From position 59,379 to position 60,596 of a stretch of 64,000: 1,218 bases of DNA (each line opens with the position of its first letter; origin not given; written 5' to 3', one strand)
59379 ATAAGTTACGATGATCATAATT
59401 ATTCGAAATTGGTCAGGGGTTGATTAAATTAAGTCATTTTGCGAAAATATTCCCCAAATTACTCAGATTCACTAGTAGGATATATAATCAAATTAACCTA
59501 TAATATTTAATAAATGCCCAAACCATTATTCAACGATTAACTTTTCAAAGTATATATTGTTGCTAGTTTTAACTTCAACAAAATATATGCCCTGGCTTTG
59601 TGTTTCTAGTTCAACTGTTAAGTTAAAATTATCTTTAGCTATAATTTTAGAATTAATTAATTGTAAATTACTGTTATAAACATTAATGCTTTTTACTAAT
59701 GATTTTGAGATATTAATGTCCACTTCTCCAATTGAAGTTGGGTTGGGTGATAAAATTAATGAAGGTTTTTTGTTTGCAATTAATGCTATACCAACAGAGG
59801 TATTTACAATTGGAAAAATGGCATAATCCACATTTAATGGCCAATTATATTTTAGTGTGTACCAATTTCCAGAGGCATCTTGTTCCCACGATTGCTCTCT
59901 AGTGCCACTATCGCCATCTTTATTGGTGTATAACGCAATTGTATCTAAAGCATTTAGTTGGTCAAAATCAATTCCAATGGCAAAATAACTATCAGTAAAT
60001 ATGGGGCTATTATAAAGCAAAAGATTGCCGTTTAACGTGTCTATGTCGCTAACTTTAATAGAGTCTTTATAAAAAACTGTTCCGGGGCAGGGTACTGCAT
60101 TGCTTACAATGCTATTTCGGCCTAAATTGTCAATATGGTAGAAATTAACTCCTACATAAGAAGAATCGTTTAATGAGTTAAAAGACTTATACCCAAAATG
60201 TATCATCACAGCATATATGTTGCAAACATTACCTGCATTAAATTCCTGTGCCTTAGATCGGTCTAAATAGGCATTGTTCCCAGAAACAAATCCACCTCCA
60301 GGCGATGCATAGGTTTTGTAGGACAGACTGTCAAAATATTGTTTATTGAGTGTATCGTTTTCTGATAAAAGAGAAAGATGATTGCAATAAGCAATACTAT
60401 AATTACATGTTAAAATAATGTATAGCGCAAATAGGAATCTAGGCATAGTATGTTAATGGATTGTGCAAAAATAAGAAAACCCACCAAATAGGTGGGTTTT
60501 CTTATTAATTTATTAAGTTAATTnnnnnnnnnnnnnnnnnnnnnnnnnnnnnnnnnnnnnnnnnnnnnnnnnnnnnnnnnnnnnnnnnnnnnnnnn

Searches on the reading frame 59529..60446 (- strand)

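Call 57: search_protein_families(library=pfam, proteins=[window:59529-60446:-], max_evalue=0.00001)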
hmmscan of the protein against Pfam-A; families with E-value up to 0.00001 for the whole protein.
window:59529-60446:- (306 aa): 1 family
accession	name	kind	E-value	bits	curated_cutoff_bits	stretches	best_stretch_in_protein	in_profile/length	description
PF18962.6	Por_Secre_tail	-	8.2e-07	29.7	27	1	234-305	3-75/75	Secretion system C-terminal sorting domain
